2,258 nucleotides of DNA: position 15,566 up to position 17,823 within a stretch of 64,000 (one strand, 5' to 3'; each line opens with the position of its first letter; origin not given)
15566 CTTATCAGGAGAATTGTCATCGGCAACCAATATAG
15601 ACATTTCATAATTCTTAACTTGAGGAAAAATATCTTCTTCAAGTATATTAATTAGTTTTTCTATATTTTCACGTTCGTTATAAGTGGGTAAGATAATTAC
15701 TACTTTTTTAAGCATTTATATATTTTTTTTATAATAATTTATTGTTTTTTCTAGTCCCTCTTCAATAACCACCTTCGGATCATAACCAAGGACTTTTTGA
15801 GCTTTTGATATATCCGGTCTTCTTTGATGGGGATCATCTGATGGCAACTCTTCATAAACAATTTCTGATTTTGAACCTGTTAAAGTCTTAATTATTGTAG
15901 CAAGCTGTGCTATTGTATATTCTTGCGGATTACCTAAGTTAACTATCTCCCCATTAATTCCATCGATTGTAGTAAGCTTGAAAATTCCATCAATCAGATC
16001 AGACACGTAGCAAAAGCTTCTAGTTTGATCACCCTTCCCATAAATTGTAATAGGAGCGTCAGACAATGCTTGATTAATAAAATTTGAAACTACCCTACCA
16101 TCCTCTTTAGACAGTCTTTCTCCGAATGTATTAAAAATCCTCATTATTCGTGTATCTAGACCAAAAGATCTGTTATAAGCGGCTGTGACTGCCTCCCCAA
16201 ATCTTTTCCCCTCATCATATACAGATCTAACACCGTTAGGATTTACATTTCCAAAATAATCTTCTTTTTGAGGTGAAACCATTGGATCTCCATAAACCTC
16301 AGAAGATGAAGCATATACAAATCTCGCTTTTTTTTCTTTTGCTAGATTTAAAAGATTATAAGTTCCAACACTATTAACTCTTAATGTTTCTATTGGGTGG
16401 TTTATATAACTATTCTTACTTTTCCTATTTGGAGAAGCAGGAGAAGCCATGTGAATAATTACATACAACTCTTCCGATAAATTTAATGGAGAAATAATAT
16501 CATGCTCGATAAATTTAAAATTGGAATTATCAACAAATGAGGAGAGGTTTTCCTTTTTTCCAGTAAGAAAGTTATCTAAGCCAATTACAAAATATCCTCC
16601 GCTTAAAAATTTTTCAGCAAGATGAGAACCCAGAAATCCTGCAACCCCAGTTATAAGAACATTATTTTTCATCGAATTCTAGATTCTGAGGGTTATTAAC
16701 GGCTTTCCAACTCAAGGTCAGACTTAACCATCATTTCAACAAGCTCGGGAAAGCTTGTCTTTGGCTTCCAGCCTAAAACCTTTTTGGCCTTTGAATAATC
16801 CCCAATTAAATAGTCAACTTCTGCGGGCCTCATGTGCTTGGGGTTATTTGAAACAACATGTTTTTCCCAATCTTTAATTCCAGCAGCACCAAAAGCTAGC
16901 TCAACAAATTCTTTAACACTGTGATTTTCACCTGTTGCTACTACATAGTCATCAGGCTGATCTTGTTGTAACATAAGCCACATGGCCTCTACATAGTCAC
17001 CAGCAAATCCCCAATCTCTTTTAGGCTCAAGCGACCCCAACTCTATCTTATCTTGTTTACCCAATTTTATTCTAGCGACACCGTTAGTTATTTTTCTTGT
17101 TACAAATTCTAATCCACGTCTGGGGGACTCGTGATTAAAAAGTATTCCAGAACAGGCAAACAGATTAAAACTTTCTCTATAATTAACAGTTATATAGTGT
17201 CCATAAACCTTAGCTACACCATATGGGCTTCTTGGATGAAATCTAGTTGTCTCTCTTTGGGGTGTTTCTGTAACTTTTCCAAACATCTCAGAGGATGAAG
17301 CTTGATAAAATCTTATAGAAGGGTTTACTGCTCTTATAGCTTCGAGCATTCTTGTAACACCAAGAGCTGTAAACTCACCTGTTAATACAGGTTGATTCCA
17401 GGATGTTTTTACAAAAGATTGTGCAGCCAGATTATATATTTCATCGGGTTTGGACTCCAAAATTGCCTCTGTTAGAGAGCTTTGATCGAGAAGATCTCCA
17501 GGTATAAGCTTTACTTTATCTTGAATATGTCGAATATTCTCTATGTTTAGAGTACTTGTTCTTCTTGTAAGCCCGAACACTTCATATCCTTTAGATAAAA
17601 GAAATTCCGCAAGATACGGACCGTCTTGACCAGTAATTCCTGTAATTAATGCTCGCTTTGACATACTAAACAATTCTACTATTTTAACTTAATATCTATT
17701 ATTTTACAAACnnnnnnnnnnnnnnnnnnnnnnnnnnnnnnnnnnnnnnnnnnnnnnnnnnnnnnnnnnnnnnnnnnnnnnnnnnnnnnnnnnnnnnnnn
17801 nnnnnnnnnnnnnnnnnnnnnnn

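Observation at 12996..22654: Ten-gene envelope glycosylation locus: GT39-like and GT2-GtrA transferases plus UDP-xylose, GDP-6-deoxyhexose and dTDP-rhamnose precursor enzymes, but no RmlC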

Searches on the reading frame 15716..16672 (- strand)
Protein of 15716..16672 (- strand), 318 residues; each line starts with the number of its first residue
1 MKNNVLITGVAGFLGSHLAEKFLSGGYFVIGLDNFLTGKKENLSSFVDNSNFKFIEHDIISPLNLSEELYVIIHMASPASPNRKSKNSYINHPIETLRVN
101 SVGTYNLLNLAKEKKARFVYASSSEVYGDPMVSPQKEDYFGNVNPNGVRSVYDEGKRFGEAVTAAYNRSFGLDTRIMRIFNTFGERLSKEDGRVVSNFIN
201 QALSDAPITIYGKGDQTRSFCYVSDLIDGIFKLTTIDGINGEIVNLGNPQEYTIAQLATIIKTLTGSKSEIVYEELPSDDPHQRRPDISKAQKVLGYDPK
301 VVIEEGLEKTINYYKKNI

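Call 3: search_protein_families(library=pfam, proteins=[window:15716-16672:-], max_evalue=0.001)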
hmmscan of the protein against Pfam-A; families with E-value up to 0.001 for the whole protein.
window:15716-16672:- (318 aa): 6 families
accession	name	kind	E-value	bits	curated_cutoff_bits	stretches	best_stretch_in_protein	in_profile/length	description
PF01370.27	Epimerase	-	8.6e-46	156.7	20.9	1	5-247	1-240/240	NAD dependent epimerase/dehydratase family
PF16363.11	GDP_Man_Dehyd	-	1.2e-44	153.6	27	1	6-310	1-332/332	GDP-mannose 4,6 dehydratase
PF01073.25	3Beta_HSD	-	8.7e-12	45.1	22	1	6-226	1-221/280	3-beta hydroxysteroid dehydrogenase/isomerase family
PF07993.18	NAD_binding_4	-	7.3e-09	35.6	20.1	1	65-184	85-209/258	Male sterility protein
PF04321.23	RmlD_sub_bind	-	1.7e-07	31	27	1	4-271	2-237/287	RmlD substrate binding domain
PF02719.21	Polysacc_synt_2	-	8.6e-05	22.3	20.2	0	5-269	1-251/293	Polysaccharide biosynthesis protein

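Call 4: search_protein_families(library=ncbifam, proteins=[window:15716-16672:-], max_evalue=0.001)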
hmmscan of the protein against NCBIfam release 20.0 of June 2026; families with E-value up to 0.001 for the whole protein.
window:15716-16672:- (318 aa): 27 families (the best 25 are shown)
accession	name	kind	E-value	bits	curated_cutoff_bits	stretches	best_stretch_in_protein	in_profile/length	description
TIGR01181.1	dTDP_gluc_dehyt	equivalog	3.6e-37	128.2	365.1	1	5-317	2-314/321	dTDP-glucose 4,6-dehydratase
TIGR04180.1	EDH_00030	hypoth_equivalog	1.1e-31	110.1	475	1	5-296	1-281/297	NAD-dependent 4,6-dehydratase LegB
NF008872.0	PRK11908.1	equivalog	1.4e-31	109.9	294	1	4-317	3-338/349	bifunctional UDP-4-keto-pentose/UDP-xylose synthase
NF011728.1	PRK15181.1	equivalog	2.6e-31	108.9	760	1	5-315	18-338/348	Vi polysaccharide biosynthesis UDP-N-acetylglucosaminuronic acid C-4 epimerase TviC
NF005998.1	PRK08125.1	equivalog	3.2e-29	101.8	777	1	3-314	316-649/649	bifunctional UDP-4-amino-4-deoxy-L-arabinose formyltransferase/UDP-glucuronic acid oxidase ArnA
TIGR01179.1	galE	equivalog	1.7e-28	99.4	262.3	1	4-314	1-325/332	UDP-glucose 4-epimerase GalE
NF007490.0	PRK10084.1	subfamily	2.9e-25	89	649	1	5-317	3-337/361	dTDP-glucose 4,6-dehydratase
TIGR02197.1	heptose_epim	equivalog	5.9e-24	84.8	274.6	1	5-316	1-315/316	ADP-glyceromanno-heptose 6-epimerase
NF007582.0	PRK10217.1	equivalog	9.6e-23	80.8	698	1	4-317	3-334/355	dTDP-glucose 4,6-dehydratase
NF047922.1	GDPFucSynFcl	equivalog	1.6e-16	60.6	500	1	92-316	73-303/308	GDP-L-fucose synthase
TIGR02622.1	CDP_4_6_dhtase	equivalog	3.6e-15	55.9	278.45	1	2-316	4-332/352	CDP-glucose 4,6-dehydratase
NF041015.1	UDPsulfquin_syn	equivalog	9.1e-15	54.5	575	1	192-312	236-361/384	UDP-sulfoquinovose synthase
TIGR01472.1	gmd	equivalog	3.6e-11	42.9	415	1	5-185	3-188/342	GDP-mannose 4,6-dehydratase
NF007956.0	PRK10675.1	subfamily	4.6e-11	42.4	394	1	4-194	2-195/338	UDP-glucose 4-epimerase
NF043036.1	ErythonDh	equivalog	2.5e-09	36.8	325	1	4-179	2-176/321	D-erythronate dehydrogenase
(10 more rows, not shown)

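Call 7: search_solved_structures(query=window:15716-16672:-, max_evalue=1e-10)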
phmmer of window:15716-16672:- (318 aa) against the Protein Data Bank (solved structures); distinct sequences matched with E-value up to 1e-10: 82 (the best 60 are shown).
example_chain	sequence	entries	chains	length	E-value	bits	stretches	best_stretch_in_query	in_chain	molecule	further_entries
4gll_A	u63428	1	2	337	4.1e-99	335.2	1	3-317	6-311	UDP-glucuronic acid decarboxylase 1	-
2b69_A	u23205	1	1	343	4.4e-99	335.1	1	3-317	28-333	UDP-glucuronate decarboxylase 1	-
4m55_A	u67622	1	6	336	2e-98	332.9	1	3-317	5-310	UDP-glucuronic acid decarboxylase 1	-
4lk3_A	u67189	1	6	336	2.8e-98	332.4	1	3-317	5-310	UDP-glucuronic acid decarboxylase 1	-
6zl6_A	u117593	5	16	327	3.3e-39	138.4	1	5-316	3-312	Epimerase domain-containing protein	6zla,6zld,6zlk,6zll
6zlj_A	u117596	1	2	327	6.6e-39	137.5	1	5-316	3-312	Epimerase domain-containing protein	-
8vr2_A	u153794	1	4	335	2.5e-38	135.5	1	4-317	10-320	NAD-dependent epimerase/dehydratase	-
7ys8_A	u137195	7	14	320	3.1e-36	128.7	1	5-315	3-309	UDP-glucose 4-epimerase | UDP-glucose 4-epimerase along with EC 5.1.3.2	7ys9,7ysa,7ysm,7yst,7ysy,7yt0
4zrm_A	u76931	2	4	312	6.9e-34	121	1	4-317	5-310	UDP-glucose 4-epimerase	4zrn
3ru7_A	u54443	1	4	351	1.6e-33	119.8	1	6-315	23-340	WbgU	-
3ru9_A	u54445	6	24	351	1.6e-33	119.8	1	6-315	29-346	WbgU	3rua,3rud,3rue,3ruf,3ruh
3lu1_A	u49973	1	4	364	1.8e-33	119.6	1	6-315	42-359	WbgU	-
3ruc_A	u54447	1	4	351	2.3e-33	119.3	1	6-315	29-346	WbgU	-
8rdg_A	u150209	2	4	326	1.3e-32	116.8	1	4-262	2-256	SDR family NAD(P)-dependent oxidoreductase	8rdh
8rdi_A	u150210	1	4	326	4.5e-32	115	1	4-262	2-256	SDR family NAD(P)-dependent oxidoreductase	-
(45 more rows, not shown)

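Call 85: search_solved_structures(query=window:15716-16672:-, max_evalue=1e-90, show_alignments=1)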
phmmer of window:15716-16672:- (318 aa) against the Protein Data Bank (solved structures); distinct sequences matched with E-value up to 1e-90: 4.
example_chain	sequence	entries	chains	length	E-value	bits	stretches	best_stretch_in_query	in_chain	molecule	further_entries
4gll_A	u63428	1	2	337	4.1e-99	335.2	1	3-317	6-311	UDP-glucuronic acid decarboxylase 1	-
2b69_A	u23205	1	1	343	4.4e-99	335.1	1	3-317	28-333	UDP-glucuronate decarboxylase 1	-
4m55_A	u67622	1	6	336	2e-98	332.9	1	3-317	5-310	UDP-glucuronic acid decarboxylase 1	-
4lk3_A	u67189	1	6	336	2.8e-98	332.4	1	3-317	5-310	UDP-glucuronic acid decarboxylase 1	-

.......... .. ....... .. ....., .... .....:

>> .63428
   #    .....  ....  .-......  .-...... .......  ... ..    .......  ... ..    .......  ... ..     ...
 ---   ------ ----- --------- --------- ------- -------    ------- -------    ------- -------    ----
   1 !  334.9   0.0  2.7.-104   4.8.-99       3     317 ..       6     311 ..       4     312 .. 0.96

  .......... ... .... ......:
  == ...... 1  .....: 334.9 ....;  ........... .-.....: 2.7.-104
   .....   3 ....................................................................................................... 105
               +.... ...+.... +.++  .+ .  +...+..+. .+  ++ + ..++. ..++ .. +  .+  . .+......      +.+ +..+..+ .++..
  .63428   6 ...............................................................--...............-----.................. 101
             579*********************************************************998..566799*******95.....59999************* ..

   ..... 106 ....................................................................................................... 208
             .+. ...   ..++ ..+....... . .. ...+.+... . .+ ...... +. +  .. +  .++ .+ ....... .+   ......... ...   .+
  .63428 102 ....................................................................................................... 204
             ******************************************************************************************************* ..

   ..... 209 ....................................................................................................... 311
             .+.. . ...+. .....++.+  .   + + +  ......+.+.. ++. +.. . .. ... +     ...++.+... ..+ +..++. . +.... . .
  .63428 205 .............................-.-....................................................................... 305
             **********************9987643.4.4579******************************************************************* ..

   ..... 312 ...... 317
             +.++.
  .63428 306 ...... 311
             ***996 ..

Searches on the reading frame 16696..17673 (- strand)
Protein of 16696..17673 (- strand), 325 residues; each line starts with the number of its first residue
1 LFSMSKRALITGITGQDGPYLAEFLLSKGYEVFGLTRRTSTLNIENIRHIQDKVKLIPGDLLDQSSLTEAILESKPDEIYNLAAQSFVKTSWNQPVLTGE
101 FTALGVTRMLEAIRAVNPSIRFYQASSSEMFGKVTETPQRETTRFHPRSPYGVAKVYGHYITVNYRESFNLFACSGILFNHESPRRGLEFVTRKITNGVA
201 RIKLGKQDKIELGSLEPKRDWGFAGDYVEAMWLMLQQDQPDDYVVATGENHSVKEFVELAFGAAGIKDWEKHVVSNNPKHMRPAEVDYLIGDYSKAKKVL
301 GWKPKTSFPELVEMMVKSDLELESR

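Call 3: search_protein_families(library=pfam, proteins=[window:16696-17673:-], max_evalue=0.001)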
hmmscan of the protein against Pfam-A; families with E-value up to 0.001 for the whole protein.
window:16696-17673:- (325 aa): 4 families
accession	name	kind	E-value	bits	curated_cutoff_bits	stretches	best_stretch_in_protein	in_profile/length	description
PF16363.11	GDP_Man_Dehyd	-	3.6e-135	451.2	27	1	9-315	1-332/332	GDP-mannose 4,6 dehydratase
PF01370.27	Epimerase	-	1.9e-69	234.2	20.9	1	8-246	1-240/240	NAD dependent epimerase/dehydratase family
PF04321.23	RmlD_sub_bind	-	1e-09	38.4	27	1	7-177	2-151/287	RmlD substrate binding domain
PF05368.20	NmrA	-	2.3e-06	27.9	27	1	5-73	2-69/298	NmrA-like family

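Call 4: search_protein_families(library=ncbifam, proteins=[window:16696-17673:-], max_evalue=0.001)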
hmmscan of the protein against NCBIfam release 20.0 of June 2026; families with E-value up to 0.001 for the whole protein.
window:16696-17673:- (325 aa): 16 families
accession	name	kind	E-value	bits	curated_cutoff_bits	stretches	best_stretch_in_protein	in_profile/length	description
TIGR01472.1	gmd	equivalog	4.1e-132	440.5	415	1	6-322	1-341/342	GDP-mannose 4,6-dehydratase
TIGR01181.1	dTDP_gluc_dehyt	equivalog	2.9e-30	105.5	365.1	1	8-317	2-309/321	dTDP-glucose 4,6-dehydratase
TIGR04180.1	EDH_00030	hypoth_equivalog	2.2e-29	102.5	475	1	9-306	2-296/297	NAD-dependent 4,6-dehydratase LegB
TIGR02622.1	CDP_4_6_dhtase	equivalog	1.4e-24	86.9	278.45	1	5-169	4-172/352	CDP-glucose 4,6-dehydratase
TIGR01179.1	galE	equivalog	1.2e-19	70.3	262.3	2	8-168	2-162/332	UDP-glucose 4-epimerase GalE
NF043036.1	ErythonDh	equivalog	1.6e-11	44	325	1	8-165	3-163/321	D-erythronate dehydrogenase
NF007582.0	PRK10217.1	equivalog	1.3e-09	37.7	698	1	40-308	37-320/355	dTDP-glucose 4,6-dehydratase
NF011728.1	PRK15181.1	equivalog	1.4e-08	34.2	760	1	5-312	15-330/348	Vi polysaccharide biosynthesis UDP-N-acetylglucosaminuronic acid C-4 epimerase TviC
NF007956.0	PRK10675.1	subfamily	1.6e-08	34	394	1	7-160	2-158/338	UDP-glucose 4-epimerase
NF007490.0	PRK10084.1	subfamily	1.3e-07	30.9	649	1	9-310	4-325/361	dTDP-glucose 4,6-dehydratase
TIGR03466.1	HpnA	hypoth_equivalog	2.4e-06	26.6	367.65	1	7-143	2-130/327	hopanoid-associated sugar epimerase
NF052578.1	StrlDmthSdmBMthl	equivalog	5.2e-06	26.4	600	1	8-255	3-236/328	sterol demethylase protein SdmB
TIGR01214.1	rmlD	equivalog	1.9e-05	23.9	224.05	1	8-193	2-165/285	dTDP-4-dehydrorhamnose reductase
NF041015.1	UDPsulfquin_syn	equivalog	0.00038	19.5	575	0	48-121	62-138/384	UDP-sulfoquinovose synthase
TIGR02197.1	heptose_epim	equivalog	0.00071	18.8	274.6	0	60-313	48-307/316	ADP-glyceromanno-heptose 6-epimerase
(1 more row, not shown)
